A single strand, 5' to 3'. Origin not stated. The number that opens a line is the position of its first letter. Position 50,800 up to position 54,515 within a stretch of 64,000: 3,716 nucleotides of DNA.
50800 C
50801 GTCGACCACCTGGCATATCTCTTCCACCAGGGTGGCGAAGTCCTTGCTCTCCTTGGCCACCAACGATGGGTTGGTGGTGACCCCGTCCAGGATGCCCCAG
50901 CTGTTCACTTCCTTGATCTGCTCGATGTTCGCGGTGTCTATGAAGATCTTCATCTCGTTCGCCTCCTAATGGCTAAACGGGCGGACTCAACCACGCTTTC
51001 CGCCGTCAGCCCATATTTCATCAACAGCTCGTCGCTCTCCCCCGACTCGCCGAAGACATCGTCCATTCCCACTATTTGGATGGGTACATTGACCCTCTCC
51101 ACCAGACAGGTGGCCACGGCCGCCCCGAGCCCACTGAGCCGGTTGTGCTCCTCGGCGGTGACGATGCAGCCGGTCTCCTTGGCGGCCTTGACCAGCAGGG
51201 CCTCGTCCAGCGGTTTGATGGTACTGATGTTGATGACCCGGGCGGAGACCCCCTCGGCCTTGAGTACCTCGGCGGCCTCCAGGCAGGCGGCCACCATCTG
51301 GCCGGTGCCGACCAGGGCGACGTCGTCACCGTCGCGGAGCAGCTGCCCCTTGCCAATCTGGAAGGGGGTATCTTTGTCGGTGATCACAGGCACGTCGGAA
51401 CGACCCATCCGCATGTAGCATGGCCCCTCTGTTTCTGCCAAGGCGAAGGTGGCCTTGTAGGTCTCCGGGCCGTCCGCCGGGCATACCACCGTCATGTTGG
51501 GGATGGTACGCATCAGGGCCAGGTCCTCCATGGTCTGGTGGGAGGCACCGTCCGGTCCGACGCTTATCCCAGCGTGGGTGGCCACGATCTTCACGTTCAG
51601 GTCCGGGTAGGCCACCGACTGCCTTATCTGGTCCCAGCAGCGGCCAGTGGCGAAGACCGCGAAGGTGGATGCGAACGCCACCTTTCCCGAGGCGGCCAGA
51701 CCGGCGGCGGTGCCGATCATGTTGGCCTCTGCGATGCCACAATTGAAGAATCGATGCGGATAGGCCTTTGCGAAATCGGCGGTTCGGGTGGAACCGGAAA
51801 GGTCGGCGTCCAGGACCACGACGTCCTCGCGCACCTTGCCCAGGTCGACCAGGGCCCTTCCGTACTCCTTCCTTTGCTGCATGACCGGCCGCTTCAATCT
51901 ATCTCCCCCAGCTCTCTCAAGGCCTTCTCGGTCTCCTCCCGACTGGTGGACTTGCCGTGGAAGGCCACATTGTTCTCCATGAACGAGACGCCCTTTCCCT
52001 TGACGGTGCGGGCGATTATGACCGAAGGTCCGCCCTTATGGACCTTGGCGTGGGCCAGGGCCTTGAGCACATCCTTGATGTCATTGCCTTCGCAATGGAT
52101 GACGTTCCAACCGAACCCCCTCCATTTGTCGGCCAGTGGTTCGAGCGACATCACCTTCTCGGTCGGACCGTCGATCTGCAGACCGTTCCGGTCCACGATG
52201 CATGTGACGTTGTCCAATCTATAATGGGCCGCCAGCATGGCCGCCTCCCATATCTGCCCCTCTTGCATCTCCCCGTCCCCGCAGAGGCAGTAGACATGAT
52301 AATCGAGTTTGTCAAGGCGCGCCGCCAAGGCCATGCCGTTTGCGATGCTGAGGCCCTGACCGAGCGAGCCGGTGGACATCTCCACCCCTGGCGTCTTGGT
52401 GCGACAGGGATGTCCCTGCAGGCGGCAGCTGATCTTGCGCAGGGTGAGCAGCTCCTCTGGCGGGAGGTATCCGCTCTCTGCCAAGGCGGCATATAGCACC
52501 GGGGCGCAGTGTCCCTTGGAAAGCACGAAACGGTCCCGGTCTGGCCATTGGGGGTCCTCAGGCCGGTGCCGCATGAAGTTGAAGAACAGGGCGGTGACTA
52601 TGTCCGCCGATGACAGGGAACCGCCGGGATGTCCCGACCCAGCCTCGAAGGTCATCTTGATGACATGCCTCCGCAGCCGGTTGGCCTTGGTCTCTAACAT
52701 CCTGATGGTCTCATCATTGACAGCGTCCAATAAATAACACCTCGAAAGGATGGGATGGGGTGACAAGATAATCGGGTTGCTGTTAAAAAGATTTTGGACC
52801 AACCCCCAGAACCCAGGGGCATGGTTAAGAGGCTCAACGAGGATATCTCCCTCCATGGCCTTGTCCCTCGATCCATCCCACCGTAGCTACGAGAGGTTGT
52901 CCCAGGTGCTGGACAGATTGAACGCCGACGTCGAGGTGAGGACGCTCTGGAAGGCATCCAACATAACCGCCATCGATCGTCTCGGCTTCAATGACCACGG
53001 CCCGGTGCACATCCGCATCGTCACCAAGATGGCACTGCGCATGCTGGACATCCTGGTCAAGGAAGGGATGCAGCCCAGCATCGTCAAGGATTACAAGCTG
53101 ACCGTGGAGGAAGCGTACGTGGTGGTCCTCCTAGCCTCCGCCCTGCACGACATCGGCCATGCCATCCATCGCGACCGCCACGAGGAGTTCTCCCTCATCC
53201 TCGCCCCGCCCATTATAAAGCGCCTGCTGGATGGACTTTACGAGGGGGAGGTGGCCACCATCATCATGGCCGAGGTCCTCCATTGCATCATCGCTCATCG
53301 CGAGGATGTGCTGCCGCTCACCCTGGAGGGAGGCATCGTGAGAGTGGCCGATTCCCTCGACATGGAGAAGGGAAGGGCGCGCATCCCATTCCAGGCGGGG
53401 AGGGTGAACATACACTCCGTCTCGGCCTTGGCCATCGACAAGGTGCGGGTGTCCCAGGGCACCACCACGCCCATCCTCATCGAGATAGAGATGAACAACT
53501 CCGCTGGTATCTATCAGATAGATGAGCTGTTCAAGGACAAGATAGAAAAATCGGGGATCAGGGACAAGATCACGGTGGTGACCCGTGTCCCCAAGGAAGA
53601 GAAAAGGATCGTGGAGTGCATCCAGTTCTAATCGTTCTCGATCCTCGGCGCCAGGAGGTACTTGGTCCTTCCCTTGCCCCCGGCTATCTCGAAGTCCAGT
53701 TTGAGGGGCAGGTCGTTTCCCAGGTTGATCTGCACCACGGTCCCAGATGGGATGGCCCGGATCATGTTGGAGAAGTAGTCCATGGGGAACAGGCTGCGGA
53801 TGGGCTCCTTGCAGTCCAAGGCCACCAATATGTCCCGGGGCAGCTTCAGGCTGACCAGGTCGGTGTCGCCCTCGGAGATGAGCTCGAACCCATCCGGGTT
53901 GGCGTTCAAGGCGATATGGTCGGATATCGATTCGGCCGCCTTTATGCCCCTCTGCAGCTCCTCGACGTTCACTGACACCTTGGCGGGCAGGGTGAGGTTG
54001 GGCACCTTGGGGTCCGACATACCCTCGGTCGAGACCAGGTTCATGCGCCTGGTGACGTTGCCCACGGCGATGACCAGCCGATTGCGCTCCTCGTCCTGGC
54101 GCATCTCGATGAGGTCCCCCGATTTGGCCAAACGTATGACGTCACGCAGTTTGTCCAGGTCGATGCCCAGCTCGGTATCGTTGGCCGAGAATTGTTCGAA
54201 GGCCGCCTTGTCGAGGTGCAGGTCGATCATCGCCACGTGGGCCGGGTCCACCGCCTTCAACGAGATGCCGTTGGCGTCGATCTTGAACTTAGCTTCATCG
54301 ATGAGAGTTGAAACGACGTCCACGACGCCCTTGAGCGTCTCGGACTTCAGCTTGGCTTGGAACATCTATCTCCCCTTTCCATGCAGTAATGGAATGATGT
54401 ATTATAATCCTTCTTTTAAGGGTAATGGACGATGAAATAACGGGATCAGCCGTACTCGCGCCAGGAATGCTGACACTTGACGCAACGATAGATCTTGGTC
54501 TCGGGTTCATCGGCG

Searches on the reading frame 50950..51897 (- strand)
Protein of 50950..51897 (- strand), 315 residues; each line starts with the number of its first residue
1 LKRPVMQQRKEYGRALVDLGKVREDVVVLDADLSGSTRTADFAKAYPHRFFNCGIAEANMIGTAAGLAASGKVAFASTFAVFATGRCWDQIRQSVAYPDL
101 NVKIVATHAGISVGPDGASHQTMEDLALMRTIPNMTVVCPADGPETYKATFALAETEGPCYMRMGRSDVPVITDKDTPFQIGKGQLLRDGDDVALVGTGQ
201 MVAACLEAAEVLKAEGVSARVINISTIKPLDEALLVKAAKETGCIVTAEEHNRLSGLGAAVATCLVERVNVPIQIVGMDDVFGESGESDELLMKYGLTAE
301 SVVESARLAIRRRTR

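Call 58: search_protein_families(library=pfam, proteins=[window:50950-51897:-], max_evalue=0.001)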
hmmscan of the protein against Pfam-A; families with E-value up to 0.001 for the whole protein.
window:50950-51897:- (315 aa): 3 families
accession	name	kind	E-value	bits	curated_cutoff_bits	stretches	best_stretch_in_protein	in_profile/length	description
PF02779.29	Transket_pyr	-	5.1e-46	156.9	27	1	7-170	4-173/174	Transketolase, pyrimidine binding domain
PF02780.25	Transketolase_C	-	1e-33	116.3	25.9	1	182-302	1-124/124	Transketolase, C-terminal domain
PF22613.1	Transketolase_C_1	-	9.1e-09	36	27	1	191-298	12-113/113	Transketolase-like TK C-terminal domain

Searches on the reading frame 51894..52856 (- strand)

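Call 58: search_protein_families(library=pfam, proteins=[window:51894-52856:-], max_evalue=0.001)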
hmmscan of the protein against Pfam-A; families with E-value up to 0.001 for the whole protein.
window:51894-52856:- (320 aa): 5 families
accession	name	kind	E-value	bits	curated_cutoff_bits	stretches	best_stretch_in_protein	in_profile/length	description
PF00456.26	Transketolase_N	-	9.9e-62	209.3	22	1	58-317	6-276/334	Transketolase, thiamine diphosphate binding domain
PF00676.26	E1_dh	-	1.1e-12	47.9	22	1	161-284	99-224/300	Dehydrogenase E1 component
PF09364.15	XFP_N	-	7.4e-10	38.6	23.7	1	151-269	128-246/364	XFP N-terminal domain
PF13292.11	DXP_synthase_N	-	1.4e-09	38.1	21.2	1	52-229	16-176/274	1-deoxy-D-xylulose-5-phosphate synthase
PF02775.26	TPP_enzyme_C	-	1.7e-06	28.4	21.9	1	161-280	26-149/151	Thiamine pyrophosphate enzyme, C-terminal TPP binding domain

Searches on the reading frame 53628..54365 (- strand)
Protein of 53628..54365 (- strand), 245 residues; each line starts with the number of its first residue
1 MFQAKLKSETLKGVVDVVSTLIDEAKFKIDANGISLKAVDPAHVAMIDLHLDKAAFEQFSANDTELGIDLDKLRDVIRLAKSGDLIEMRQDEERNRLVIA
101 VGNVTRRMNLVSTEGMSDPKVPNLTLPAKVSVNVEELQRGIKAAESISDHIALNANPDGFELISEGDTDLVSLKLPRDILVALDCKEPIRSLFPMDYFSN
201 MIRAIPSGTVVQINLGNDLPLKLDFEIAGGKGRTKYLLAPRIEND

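Call 64: search_protein_families(library=pfam, proteins=[window:53628-54365:-], max_evalue=0.01)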
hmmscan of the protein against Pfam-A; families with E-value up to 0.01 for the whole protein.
window:53628-54365:- (245 aa): 3 families
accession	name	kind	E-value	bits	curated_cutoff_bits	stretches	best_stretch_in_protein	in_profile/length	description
PF00705.23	PCNA_N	-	1.6e-17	63.9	20.3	1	1-101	1-103/127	Proliferating cell nuclear antigen, N-terminal domain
PF02747.20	PCNA_C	-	8.2e-09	36.2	23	1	121-240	2-127/128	Proliferating cell nuclear antigen, C-terminal domain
PF02144.21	Rad1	-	9.3e-06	25.3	24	1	21-207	21-237/257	Repair protein Rad1/Rec1/Rad17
